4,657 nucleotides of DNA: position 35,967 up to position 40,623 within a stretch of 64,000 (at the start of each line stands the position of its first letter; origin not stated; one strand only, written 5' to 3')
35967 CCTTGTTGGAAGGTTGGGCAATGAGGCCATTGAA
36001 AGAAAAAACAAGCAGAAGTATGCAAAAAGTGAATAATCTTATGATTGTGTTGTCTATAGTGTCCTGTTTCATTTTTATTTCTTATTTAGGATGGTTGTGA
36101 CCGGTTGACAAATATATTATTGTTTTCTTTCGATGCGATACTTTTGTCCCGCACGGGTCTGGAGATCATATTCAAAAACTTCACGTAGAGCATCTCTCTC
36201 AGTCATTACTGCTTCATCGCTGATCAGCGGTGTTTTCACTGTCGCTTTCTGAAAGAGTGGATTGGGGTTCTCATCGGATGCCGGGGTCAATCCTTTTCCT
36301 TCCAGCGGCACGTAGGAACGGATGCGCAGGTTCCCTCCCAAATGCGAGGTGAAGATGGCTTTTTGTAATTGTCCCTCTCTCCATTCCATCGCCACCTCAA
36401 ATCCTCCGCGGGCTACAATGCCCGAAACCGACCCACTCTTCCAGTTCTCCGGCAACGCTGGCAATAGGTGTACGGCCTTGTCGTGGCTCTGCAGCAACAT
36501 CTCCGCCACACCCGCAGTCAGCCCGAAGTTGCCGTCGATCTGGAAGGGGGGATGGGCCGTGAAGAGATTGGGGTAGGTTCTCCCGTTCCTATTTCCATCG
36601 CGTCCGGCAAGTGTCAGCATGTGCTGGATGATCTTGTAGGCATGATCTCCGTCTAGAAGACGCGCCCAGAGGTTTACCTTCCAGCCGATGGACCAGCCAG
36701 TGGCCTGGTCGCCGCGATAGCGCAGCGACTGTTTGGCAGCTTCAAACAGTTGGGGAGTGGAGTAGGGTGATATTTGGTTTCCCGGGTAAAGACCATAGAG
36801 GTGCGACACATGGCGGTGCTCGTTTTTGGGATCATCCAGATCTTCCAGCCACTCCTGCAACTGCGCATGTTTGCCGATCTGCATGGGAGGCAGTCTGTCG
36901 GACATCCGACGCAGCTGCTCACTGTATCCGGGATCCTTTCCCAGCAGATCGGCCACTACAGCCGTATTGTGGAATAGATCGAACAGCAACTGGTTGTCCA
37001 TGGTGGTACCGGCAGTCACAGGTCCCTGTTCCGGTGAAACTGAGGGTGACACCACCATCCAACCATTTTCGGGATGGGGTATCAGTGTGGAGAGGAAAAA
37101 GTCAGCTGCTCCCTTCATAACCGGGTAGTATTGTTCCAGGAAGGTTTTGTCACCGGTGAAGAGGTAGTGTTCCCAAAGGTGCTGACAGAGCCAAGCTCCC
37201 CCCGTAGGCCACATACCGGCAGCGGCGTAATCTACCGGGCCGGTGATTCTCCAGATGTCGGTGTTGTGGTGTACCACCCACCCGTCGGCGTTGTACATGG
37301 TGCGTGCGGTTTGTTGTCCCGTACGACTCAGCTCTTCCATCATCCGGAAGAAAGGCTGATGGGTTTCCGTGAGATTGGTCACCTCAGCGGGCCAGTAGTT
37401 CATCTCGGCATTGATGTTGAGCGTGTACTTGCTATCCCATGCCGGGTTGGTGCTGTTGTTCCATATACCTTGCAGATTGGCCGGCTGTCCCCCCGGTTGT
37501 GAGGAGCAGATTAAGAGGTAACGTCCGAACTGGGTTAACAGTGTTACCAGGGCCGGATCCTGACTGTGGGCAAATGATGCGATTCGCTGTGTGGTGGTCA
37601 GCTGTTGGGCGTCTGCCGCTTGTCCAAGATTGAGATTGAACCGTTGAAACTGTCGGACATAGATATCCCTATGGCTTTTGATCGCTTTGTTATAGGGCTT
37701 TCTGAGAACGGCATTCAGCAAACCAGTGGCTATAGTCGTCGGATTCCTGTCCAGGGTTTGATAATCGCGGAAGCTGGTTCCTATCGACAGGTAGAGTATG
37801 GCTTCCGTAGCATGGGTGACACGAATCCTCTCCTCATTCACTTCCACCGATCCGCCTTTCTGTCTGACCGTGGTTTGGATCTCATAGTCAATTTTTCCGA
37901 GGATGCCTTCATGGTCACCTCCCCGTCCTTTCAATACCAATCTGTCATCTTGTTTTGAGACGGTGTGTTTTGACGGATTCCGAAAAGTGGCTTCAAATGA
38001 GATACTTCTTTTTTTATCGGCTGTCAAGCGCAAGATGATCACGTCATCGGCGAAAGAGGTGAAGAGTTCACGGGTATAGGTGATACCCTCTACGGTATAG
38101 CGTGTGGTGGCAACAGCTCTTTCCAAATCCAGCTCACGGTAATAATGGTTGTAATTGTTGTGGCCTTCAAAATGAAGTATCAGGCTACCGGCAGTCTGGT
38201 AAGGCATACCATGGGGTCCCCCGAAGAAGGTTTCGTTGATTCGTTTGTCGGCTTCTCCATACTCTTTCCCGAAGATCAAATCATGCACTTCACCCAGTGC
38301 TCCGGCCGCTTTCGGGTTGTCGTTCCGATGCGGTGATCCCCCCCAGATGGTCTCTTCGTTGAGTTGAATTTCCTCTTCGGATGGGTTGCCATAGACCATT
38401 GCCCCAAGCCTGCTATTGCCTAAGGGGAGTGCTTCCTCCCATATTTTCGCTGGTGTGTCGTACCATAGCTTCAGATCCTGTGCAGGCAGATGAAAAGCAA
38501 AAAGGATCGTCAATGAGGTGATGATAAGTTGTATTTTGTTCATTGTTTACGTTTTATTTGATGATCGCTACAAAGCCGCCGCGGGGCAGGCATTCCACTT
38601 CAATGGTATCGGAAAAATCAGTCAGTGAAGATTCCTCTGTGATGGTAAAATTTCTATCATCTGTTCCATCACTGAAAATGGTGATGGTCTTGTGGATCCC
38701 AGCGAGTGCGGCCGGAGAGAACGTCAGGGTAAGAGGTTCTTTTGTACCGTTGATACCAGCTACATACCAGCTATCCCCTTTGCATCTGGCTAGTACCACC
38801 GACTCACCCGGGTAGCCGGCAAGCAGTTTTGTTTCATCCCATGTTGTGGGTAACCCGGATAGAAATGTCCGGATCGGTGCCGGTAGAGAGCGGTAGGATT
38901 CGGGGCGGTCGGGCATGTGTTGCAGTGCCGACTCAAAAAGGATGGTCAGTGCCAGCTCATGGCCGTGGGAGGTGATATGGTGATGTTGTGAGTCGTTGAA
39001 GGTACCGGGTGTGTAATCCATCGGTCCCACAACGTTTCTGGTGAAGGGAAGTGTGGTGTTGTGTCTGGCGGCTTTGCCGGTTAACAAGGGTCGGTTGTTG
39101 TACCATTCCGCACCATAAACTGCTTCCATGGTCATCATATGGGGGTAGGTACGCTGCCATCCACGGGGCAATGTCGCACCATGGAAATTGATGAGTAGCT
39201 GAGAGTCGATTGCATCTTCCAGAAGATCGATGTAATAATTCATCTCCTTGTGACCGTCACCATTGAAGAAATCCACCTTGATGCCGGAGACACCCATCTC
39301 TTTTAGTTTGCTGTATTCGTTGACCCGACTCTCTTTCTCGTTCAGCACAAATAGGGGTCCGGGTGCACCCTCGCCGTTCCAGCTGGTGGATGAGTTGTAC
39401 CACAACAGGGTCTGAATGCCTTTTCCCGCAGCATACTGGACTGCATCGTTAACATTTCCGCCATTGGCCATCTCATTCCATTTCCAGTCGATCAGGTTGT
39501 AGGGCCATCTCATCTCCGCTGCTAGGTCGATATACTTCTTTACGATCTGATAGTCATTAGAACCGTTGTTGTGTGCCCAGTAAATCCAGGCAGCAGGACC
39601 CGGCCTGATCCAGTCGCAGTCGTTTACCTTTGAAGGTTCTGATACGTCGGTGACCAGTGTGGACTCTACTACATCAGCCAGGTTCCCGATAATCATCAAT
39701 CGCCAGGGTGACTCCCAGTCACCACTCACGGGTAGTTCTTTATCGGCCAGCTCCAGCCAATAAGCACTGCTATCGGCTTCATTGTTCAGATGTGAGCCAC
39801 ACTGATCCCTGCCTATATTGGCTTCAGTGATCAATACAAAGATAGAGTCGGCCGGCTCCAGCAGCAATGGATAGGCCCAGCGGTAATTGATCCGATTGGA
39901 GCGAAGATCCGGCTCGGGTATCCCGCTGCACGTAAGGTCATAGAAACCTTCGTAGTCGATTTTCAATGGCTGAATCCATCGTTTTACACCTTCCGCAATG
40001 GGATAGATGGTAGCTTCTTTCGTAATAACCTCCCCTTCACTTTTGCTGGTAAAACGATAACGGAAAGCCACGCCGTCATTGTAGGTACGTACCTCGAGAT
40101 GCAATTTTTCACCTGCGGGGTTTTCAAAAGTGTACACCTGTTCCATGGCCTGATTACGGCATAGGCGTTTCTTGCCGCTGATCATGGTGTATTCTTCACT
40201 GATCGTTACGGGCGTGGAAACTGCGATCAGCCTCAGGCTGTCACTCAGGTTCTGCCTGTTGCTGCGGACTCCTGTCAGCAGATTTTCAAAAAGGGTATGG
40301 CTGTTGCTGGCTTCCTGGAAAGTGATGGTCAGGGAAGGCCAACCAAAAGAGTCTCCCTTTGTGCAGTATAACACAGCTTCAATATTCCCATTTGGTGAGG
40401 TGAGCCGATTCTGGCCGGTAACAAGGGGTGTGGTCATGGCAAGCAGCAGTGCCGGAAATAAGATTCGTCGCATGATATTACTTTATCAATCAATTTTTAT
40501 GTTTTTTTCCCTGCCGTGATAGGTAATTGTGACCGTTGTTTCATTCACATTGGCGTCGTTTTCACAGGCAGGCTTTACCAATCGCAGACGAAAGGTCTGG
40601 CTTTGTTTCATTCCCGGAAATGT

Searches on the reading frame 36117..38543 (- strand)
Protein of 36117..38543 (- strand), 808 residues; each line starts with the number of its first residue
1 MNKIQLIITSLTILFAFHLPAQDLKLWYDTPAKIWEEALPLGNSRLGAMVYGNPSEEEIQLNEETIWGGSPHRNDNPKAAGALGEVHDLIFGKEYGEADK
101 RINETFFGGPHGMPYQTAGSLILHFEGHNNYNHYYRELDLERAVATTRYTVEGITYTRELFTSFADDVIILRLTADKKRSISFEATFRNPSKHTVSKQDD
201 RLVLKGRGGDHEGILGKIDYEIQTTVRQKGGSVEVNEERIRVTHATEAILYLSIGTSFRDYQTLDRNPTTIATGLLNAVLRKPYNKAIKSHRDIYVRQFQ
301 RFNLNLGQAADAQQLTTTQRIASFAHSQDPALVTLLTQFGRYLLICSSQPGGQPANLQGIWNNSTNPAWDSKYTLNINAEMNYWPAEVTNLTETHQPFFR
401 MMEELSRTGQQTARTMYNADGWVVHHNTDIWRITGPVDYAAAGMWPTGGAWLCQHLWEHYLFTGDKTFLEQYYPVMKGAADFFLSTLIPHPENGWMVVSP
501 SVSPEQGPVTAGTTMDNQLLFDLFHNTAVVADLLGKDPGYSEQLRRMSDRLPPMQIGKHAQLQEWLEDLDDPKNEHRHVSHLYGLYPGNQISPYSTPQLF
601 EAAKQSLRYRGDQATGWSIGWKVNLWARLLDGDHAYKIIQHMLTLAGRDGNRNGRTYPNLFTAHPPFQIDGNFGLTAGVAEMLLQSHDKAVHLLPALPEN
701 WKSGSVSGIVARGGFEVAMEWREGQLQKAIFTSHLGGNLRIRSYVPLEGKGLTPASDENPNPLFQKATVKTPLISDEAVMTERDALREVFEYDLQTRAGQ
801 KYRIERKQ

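Call 15: search_protein_families(library=pfam, proteins=[window:36117-38543:-], max_evalue=0.0001)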
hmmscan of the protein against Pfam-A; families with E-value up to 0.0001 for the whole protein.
window:36117-38543:- (808 aa): 3 families
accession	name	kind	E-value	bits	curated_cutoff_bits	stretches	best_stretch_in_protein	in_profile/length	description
PF22124.2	Glyco_hydro_95_cat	-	4.3e-180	599.4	27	1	284-683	2-408/408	Glycosyl hydrolase family 95 catalytic domain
PF14498.12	Glyco_hyd_65N_2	-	1.3e-67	228.7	27.7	1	26-260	1-233/234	Glycosyl hydrolase family 65, N-terminal domain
PF21307.2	Glyco_hydro_95_C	-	3e-21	76.2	27.6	1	685-746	1-62/94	Glycoside hydrolase family 95, C-terminal domain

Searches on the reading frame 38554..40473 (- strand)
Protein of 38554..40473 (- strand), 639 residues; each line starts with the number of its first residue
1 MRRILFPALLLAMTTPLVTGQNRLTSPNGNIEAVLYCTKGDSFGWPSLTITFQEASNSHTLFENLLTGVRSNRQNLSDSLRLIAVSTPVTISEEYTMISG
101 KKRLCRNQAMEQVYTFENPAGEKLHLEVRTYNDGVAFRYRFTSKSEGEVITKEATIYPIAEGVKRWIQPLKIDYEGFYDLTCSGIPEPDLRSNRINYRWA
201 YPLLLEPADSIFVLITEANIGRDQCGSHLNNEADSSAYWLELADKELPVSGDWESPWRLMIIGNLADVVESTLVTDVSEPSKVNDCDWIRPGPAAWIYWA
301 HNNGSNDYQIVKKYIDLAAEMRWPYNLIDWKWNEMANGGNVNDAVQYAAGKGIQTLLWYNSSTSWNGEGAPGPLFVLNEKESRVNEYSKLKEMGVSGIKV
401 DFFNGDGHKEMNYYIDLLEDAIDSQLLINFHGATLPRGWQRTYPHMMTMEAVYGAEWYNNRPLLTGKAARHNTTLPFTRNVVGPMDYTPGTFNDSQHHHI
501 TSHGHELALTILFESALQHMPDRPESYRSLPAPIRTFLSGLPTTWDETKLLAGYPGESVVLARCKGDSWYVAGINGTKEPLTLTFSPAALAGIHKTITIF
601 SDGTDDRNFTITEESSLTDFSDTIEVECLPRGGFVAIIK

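Call 15: search_protein_families(library=pfam, proteins=[window:38554-40473:-], max_evalue=0.0001)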
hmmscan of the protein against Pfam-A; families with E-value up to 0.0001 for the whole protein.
window:38554-40473:- (639 aa): 3 families
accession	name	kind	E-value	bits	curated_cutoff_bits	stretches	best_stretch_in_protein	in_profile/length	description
PF10566.15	Glyco_hydro_97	-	1.9e-66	224.7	32.5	1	285-541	1-274/275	Glycoside hydrolase 97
PF14508.12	GH97_N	-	3.1e-39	135.3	25.3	1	24-280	1-229/229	Glycosyl-hydrolase 97 N-terminal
PF14509.12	GH97_C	-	8.9e-19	68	25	1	544-639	1-97/97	Glycosyl-hydrolase 97 C-terminal, oligomerisation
